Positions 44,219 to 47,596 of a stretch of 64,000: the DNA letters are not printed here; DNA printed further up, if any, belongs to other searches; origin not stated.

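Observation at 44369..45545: Abrupt extreme-GC3 block confined to the motor domain of one kinesin paralog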

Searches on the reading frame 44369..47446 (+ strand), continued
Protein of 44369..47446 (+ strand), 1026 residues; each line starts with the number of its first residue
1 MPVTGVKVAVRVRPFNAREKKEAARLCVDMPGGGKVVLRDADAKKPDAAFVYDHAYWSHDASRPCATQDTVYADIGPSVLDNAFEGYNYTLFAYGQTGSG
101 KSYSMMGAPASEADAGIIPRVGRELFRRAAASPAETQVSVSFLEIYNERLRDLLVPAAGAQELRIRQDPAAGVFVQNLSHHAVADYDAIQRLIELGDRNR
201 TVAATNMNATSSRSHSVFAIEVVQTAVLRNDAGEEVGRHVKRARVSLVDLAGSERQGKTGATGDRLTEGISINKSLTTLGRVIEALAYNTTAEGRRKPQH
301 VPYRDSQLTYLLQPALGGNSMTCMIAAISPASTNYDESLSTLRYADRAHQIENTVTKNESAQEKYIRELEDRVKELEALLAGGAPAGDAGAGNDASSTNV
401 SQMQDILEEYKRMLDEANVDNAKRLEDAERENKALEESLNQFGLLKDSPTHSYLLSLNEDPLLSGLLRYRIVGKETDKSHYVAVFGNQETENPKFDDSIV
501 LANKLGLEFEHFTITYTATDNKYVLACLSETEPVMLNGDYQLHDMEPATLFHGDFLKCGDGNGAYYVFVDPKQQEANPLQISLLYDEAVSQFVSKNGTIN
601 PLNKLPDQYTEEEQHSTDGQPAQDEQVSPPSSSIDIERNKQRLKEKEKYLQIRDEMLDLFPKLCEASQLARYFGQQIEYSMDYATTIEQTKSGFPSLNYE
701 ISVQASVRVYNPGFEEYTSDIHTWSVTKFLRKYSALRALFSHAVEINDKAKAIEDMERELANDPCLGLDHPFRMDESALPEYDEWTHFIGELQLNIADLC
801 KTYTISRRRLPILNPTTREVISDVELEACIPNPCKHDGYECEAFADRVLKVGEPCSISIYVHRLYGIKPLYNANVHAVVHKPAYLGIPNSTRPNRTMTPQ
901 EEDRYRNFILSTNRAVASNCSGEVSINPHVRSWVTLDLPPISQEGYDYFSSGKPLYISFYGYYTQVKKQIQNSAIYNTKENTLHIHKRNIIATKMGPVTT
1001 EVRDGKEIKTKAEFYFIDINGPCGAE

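Call 8: find_encoding_contigs(protein=P0001, flank=6000, max_places=4)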
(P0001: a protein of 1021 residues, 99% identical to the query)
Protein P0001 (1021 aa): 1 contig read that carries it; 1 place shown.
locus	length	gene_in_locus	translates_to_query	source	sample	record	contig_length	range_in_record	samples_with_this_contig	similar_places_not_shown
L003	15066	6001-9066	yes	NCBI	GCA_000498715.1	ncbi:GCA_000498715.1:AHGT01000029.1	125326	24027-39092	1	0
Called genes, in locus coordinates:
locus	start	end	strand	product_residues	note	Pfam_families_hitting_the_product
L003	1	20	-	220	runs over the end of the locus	PF12796:Ank_2, PF13606:Ank_3 (faint), PF12796:Ank_2, PF13857:Ank_5 (weak), PF13637:Ank_4, PF13857:Ank_5, PF00023:Ank (weak), PF12796:Ank_2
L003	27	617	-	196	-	PF01974:tRNA_int_endo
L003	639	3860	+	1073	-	PF00225:Kinesin, PF16796:Microtub_bd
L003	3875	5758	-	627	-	PF01139:RtcB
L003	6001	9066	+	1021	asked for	PF00225:Kinesin, PF16796:Microtub_bd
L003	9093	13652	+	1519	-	PF00069:Pkinase, PF07714:PK_Tyr_Ser-Thr, PF12796:Ank_2, PF13606:Ank_3 (faint), PF12796:Ank_2, PF00023:Ank (weak), PF12796:Ank_2, PF13920:zf-C3HC4_3 (weak), +3 more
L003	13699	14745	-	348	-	PF04055:Radical_SAM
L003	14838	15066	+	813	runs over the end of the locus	-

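Call 9: find_encoding_contigs(protein=P0002, flank=6000, max_places=4)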
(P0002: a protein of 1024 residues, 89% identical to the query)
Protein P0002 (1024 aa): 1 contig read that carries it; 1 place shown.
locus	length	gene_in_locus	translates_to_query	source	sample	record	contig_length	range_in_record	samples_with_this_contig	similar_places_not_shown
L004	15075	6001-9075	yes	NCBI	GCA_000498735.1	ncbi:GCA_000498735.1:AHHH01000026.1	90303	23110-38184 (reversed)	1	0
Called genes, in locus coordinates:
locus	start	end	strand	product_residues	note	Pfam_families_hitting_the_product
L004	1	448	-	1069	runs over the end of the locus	-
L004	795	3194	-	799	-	PF16808:PKcGMP_CC (faint)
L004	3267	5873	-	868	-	-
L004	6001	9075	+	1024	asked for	PF00225:Kinesin, PF16796:Microtub_bd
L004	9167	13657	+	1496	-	PF00069:Pkinase, PF07714:PK_Tyr_Ser-Thr, PF12796:Ank_2, PF13606:Ank_3 (faint), PF12796:Ank_2, PF00023:Ank (weak), PF12796:Ank_2, PF13920:zf-C3HC4_3 (weak), +3 more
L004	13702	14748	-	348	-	PF04055:Radical_SAM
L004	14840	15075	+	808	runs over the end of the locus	-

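Call 10: find_encoding_contigs(protein=P0003, flank=6000, max_places=4)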
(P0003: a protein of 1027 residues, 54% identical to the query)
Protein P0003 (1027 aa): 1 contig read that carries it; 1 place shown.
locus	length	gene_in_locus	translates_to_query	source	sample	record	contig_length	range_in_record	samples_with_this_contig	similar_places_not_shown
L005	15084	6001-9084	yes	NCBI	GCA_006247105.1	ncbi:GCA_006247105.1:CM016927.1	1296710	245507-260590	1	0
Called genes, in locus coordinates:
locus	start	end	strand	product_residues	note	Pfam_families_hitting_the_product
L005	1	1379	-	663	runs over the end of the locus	-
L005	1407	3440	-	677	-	-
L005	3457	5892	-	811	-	PF24161:CCDC39 (faint)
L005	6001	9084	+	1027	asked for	PF00225:Kinesin, PF16796:Microtub_bd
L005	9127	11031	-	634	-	-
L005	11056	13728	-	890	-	PF07714:PK_Tyr_Ser-Thr (weak), PF00069:Pkinase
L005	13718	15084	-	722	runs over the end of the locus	-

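Call 18: find_encoding_contigs(protein=P0004, flank=1500, max_places=2)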
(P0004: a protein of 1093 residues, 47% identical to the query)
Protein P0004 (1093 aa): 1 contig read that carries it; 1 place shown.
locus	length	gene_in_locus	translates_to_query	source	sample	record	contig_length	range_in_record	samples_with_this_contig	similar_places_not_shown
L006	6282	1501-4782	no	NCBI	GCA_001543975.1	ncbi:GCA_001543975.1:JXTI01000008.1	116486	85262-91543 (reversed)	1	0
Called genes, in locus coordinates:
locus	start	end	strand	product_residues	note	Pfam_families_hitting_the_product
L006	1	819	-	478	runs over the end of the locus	PF01139:RtcB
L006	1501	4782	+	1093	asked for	PF00225:Kinesin, PF16796:Microtub_bd, PF00498:FHA (faint)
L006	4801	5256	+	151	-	-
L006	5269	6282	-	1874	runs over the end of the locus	PF13838:Clathrin_H_link, PF00637:Clathrin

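Call 19: find_encoding_contigs(protein=P0005, flank=1500, max_places=2)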
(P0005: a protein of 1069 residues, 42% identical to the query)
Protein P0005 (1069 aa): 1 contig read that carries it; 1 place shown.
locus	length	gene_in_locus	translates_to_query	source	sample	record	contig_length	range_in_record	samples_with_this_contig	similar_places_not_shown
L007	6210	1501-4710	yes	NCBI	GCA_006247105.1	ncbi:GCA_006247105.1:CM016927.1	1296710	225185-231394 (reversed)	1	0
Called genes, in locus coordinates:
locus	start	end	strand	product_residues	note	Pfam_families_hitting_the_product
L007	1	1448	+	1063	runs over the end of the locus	PF00225:Kinesin, PF16796:Microtub_bd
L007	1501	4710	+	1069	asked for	PF00225:Kinesin, PF16796:Microtub_bd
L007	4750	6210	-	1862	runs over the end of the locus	PF13838:Clathrin_H_link, PF00637:Clathrin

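Call 20: find_encoding_contigs(protein=P0006, flank=6000, max_places=2)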
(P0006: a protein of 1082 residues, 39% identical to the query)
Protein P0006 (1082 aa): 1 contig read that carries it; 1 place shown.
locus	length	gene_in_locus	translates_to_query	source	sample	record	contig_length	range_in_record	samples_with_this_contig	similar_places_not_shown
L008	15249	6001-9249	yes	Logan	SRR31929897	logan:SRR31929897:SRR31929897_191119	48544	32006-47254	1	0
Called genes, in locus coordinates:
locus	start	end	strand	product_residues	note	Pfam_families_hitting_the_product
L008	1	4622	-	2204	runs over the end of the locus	-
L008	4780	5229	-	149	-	PF00258:Flavodoxin_1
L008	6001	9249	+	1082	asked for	PF00225:Kinesin, PF16796:Microtub_bd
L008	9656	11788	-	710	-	-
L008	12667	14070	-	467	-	-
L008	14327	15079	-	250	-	PF00227:Proteasome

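Call 26: list_cluster_members(proteins=[P0121, P0001, P0004])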
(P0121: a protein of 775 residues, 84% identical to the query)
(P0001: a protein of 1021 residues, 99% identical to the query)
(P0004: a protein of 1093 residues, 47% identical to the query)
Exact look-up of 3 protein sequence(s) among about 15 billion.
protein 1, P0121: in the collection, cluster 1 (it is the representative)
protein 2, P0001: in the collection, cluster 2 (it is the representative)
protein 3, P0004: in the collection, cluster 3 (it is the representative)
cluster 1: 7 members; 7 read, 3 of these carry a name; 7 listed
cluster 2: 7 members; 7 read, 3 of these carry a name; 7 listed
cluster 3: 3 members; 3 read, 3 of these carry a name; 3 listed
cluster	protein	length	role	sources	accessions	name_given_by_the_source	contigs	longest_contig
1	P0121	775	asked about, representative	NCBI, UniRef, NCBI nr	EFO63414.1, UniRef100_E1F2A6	Kinesin-3 [Giardia lamblia P15] | Kinesin-3 n=1 Tax=Giardia intestinalis (strain P15) TaxID=658858 RepID=E1F2A6_GIAIA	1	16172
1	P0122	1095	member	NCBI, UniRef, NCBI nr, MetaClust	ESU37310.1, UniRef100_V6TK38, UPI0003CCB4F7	Kinesin motor domain protein [Giardia duodenalis] | Kinesin motor domain protein n=1 Tax=Giardia intestinalis TaxID=5741 RepID=V6TK38_GIAIN | Kinesin motor domain protein [Giardia intestinalis]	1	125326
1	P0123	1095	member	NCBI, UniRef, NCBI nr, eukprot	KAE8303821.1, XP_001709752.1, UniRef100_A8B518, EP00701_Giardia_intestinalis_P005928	Kinesin-3 [Giardia duodenalis] | Kinesin-3 n=1 Tax=Giardia intestinalis (strain ATCC 50803 / WB clone C6) TaxID=184922 ... | Kinesin-3 [Giardia intestinalis]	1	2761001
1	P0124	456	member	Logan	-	-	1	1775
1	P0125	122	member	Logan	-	-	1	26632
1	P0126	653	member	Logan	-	-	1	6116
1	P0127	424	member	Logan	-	-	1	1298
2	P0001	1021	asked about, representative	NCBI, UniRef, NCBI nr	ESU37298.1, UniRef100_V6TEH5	Kinesin-like protein [Giardia duodenalis] | Kinesin-like protein n=1 Tax=Giardia intestinalis TaxID=5741 RepID=V6TEH5_GIAIN | Kinesin-like protein [Giardia intestinalis]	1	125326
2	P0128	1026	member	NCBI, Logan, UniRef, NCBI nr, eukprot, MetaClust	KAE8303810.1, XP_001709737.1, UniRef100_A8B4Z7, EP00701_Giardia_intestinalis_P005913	Kinesin-3 [Giardia duodenalis] | Kinesin-3 n=1 Tax=Giardia intestinalis (strain ATCC 50803 / WB clone C6) TaxID=184922 ... | Kinesin-3 [Giardia intestinalis]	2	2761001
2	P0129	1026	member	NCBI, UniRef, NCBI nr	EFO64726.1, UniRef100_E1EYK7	Kinesin-3 [Giardia lamblia P15] | Kinesin-3 n=1 Tax=Giardia intestinalis (strain P15) TaxID=658858 RepID=E1EYK7_GIAIA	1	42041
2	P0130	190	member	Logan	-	-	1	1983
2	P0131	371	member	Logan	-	-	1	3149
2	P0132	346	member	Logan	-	-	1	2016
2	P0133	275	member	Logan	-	-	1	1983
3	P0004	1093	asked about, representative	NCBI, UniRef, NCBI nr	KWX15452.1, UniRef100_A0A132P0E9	Kinesin motor domain protein/ Kinesin-3 [Giardia duodenalis assemblage B] | Kinesin motor domain protein/ Kinesin-3 n=1 Tax=Giardia duodenalis assemblage B ... | Kinesin motor domain protein/ Kinesin-3 [Giardia intestinalis assemblage B]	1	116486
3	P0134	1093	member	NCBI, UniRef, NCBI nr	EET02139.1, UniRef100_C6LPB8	Kinesin-3 [Giardia duodenalis ATCC 50581] | Kinesin-3 n=2 Tax=Giardia intestinalis TaxID=5741 RepID=C6LPB8_GIAIB | Kinesin-3 [Giardia intestinalis ATCC 50581]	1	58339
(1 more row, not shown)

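Call 28: find_encoding_contigs(protein=P0123, flank=3000, max_places=4)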
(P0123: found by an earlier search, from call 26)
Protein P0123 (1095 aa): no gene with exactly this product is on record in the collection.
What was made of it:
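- Tried and rejected: DNA of WB K3-II (P0123): not on record in the contig index (call 28).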

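Call 29: find_encoding_contigs(protein=P0122, flank=3000, max_places=2)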
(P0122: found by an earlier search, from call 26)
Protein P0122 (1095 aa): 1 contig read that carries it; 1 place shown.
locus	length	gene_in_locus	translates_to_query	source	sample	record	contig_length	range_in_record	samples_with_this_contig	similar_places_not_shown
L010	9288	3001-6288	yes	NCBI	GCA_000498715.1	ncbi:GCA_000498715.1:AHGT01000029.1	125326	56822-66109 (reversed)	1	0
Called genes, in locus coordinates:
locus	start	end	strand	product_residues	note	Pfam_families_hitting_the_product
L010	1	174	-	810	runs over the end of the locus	-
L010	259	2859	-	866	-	-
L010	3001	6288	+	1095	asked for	PF00225:Kinesin, PF16796:Microtub_bd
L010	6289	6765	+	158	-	-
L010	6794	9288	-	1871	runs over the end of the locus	PF13838:Clathrin_H_link, PF00637:Clathrin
